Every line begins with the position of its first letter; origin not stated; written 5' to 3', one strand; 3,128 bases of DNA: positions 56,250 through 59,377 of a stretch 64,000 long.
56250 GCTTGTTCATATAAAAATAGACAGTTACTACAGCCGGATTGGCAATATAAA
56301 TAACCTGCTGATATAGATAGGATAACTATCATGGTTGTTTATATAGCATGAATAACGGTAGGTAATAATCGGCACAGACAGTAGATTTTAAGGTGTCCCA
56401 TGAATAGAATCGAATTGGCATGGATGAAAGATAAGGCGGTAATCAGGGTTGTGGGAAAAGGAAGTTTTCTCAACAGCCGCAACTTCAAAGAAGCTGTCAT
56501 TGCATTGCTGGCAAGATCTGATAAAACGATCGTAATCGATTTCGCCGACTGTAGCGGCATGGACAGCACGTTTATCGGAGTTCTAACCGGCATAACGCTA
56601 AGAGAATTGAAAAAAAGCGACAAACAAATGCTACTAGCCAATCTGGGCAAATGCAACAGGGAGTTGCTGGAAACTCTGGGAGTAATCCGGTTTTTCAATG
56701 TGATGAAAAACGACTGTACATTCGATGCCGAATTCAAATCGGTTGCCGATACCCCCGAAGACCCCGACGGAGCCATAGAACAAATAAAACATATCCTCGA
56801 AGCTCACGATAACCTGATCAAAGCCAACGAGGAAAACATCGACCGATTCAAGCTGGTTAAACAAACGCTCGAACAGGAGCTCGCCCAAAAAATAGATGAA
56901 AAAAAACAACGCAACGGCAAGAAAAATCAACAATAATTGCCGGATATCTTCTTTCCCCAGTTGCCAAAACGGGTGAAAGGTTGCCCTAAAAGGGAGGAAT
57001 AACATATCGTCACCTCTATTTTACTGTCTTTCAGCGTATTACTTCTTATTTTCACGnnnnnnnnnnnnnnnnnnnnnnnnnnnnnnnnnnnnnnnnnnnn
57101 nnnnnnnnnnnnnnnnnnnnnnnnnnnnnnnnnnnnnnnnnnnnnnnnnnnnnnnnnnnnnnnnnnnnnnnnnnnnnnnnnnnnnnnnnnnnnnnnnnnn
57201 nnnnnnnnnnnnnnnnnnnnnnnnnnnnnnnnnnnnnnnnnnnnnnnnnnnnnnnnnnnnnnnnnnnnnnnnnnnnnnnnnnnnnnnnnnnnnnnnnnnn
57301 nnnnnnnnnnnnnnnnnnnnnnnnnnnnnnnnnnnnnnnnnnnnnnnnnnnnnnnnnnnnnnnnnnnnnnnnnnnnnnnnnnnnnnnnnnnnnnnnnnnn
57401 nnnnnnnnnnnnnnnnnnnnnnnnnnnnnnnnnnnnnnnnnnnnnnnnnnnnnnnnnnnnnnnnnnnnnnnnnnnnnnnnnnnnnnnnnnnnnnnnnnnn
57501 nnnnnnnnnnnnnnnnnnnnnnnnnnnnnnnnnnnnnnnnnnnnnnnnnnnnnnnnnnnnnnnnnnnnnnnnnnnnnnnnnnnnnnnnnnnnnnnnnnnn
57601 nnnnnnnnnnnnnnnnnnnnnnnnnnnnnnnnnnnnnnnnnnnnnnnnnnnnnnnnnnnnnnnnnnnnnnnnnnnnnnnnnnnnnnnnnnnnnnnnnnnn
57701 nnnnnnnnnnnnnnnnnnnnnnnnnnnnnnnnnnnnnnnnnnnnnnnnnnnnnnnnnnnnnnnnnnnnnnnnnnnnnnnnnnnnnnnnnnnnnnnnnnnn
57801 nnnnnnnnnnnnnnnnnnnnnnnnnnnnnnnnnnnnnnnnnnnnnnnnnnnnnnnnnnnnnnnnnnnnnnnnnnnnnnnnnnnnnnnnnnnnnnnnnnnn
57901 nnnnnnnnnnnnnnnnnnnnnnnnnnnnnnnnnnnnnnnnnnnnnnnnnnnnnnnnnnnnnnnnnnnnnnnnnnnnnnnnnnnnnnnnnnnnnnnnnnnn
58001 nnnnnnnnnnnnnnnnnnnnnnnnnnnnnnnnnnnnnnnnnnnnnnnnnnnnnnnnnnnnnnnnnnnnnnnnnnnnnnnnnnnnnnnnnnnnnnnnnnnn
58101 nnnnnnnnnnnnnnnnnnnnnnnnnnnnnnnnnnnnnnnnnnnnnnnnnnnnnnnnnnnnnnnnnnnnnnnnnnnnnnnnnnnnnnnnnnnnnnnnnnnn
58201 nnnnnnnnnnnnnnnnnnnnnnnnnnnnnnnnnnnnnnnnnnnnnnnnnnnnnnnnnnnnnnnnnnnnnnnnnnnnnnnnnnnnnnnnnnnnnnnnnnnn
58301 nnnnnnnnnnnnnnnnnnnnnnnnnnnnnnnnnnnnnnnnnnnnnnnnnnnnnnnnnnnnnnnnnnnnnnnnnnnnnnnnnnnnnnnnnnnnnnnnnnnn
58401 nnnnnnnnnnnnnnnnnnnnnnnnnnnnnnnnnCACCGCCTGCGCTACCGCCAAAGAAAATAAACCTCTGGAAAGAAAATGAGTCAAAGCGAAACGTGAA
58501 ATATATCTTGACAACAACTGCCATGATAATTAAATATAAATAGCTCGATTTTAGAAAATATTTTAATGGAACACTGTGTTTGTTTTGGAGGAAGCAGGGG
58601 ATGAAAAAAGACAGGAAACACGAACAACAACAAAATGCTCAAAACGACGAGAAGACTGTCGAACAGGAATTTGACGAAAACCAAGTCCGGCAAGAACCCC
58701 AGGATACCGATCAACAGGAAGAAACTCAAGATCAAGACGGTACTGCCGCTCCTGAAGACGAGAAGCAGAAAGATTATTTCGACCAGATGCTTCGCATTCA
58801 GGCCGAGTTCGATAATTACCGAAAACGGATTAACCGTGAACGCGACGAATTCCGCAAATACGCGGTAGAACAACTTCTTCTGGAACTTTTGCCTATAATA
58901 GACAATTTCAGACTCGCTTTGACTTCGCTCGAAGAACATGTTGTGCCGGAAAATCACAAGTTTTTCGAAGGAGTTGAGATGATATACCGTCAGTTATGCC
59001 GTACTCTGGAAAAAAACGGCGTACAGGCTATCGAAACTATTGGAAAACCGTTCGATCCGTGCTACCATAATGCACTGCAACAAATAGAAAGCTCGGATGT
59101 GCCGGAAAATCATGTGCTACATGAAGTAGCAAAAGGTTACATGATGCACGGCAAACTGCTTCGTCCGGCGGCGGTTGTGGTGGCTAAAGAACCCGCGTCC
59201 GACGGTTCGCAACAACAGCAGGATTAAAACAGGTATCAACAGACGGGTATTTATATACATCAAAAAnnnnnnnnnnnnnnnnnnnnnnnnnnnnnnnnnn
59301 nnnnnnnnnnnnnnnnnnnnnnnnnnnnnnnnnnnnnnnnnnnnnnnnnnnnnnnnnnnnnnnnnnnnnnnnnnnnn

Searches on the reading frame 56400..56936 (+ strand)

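Call 41: search_protein_families(library=pfam, proteins=[window:56400-56936:+], max_evalue=0.001)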
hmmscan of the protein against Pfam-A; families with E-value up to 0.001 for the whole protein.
window:56400-56936:+ (178 aa): 2 families
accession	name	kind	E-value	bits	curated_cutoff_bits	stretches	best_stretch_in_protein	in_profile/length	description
PF01740.26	STAS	-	2.8e-09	37.1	22.6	1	13-101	11-99/106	STAS domain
PF13466.11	STAS_2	-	6.7e-05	23.4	29.2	1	19-95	5-79/80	STAS domain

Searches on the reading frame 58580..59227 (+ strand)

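Call 41: search_protein_families(library=pfam, proteins=[window:58580-59227:+], max_evalue=0.001)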
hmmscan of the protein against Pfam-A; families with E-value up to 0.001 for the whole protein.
window:58580-59227:+ (215 aa): 1 family
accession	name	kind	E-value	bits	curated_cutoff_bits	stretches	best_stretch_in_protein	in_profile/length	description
PF01025.24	GrpE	-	3e-48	164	25.8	1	41-203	5-165/165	GrpE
